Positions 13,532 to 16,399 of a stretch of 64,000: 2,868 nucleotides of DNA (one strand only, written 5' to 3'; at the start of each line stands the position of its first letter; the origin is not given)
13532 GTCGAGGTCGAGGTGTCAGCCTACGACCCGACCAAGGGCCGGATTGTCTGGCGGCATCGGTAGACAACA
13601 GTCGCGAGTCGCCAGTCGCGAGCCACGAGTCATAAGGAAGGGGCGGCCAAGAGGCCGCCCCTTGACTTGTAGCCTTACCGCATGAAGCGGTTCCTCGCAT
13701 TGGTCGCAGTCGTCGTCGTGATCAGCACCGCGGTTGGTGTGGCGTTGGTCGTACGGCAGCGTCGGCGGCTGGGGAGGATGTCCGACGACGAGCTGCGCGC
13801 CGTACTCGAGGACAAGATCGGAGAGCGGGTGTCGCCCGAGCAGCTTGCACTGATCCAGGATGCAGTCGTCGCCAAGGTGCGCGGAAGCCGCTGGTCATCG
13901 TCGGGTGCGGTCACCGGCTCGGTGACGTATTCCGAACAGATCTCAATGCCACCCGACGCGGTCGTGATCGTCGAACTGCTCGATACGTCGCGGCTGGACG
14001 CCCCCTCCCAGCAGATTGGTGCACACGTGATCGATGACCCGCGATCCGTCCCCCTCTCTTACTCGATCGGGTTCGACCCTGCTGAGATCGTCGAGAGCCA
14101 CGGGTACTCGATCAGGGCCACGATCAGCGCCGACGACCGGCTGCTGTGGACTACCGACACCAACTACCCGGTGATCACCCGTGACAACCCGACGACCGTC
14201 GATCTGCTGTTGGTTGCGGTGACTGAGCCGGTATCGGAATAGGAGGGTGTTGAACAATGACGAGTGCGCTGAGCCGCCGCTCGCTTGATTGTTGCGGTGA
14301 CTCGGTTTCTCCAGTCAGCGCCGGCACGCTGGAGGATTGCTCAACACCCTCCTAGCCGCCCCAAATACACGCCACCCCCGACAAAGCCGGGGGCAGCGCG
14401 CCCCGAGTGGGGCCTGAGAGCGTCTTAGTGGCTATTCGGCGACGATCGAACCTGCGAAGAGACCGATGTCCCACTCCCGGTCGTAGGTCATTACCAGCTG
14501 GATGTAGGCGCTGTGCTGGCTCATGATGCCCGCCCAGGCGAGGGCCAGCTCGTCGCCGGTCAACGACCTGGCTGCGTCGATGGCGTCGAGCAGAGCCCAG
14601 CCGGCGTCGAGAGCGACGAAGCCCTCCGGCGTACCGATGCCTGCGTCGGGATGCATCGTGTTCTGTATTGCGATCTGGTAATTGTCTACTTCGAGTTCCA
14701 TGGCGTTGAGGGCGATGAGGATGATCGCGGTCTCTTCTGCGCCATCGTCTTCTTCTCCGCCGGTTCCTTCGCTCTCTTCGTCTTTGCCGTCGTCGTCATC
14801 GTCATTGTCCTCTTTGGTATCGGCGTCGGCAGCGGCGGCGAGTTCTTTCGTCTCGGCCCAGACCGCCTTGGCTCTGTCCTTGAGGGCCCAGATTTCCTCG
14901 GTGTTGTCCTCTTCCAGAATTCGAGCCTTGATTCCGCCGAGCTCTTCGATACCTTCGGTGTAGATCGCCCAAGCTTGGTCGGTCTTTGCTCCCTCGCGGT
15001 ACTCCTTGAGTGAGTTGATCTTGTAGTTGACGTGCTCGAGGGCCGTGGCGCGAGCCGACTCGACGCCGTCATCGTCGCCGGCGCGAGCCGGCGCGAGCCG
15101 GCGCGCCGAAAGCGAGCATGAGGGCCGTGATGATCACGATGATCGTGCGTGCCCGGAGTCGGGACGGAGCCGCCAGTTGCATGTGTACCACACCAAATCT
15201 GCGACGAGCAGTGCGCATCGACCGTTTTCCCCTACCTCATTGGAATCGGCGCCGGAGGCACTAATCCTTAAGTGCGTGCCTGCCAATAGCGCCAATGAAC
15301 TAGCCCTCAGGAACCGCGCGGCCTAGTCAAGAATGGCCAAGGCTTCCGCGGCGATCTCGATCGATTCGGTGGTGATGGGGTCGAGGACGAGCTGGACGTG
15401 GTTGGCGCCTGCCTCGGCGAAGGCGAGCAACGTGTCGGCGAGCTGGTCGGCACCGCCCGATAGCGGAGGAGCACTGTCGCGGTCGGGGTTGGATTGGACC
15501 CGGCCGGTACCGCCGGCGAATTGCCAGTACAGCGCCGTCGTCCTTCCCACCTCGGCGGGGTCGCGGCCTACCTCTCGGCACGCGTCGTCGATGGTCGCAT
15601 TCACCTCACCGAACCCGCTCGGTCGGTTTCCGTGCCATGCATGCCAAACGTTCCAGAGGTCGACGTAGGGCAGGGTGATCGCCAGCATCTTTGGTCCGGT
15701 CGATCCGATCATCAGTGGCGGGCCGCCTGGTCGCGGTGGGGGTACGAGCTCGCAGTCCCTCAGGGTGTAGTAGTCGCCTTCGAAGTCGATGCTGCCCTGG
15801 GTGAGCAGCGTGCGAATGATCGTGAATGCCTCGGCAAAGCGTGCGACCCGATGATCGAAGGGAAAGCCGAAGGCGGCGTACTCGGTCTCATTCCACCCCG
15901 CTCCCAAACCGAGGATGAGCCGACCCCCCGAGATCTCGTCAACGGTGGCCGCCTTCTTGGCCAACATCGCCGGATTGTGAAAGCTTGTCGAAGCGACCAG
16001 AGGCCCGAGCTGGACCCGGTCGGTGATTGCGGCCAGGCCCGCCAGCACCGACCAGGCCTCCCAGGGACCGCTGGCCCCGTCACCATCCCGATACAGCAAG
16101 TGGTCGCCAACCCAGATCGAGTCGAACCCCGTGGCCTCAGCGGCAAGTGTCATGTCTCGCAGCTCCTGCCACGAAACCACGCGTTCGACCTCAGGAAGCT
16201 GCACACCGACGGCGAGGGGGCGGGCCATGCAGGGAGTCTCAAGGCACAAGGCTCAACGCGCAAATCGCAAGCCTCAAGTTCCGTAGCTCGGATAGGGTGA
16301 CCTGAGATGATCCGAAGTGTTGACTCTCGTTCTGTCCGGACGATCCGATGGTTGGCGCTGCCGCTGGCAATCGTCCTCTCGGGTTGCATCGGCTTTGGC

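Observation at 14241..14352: Family of ~110-nt TIR elements that sit at gene ends or supply stop codons (six copies)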

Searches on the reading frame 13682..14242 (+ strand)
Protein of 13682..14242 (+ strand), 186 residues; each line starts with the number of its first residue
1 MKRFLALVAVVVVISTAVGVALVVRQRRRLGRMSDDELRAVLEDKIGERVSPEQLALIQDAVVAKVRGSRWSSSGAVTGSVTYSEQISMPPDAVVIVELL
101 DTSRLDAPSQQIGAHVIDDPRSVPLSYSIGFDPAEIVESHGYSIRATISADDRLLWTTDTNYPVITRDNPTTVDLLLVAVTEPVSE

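Call 10: search_protein_families(library=pfam, proteins=[window:13682-14242:+], max_evalue=0.01)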
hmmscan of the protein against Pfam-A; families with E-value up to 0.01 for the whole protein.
window:13682-14242:+ (186 aa): 1 family
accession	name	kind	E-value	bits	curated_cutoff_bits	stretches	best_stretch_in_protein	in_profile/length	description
PF09619.16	YscW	-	7.5e-29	100.7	22.6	1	74-176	3-106/107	Type III secretion system lipoprotein chaperone (YscW)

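Call 80: find_encoding_contigs(protein=window:13682-14242:+, flank=10000, max_places=10)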
Protein window:13682-14242:+ (186 aa): no gene with exactly this product is on record in the collection.

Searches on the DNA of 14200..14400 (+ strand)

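Call 44: search_dna_similar(query=window:14240-14354:+, collection=plasmids, mode=distant, max_evalue=0.01)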
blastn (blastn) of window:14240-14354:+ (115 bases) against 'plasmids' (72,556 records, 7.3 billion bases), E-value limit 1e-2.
No match.

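Call 77: search_rna_families(source=window, start=14200, end=14400, threshold=evalue, max_evalue=1)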
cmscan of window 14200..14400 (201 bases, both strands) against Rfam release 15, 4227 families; matches with E-value up to 1: 1.
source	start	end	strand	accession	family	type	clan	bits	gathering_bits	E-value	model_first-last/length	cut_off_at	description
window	14227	14274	+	RF01308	sR58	Gene; snRNA; snoRNA; CD-box;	-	15.7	55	0.29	1-55/55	no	Small nucleolar RNA sR58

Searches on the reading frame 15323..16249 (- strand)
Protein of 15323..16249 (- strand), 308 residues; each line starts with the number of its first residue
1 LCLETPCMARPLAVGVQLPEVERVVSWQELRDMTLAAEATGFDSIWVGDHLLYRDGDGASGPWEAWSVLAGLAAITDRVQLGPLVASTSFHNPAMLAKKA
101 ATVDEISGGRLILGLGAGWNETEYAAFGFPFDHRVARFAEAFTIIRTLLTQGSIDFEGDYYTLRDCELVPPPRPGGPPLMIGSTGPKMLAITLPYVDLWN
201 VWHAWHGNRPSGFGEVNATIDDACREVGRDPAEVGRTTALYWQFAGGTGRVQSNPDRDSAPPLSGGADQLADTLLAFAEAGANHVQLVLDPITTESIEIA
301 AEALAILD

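Call 11: search_protein_families(library=pfam, proteins=[window:15323-16249:-], max_evalue=0.01)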
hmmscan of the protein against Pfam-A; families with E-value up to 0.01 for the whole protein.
window:15323-16249:- (308 aa): 1 family
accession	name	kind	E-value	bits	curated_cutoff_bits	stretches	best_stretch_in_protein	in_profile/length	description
PF00296.26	Bac_luciferase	-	4.9e-52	177.7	27.9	1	25-238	20-224/314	Luciferase-like monooxygenase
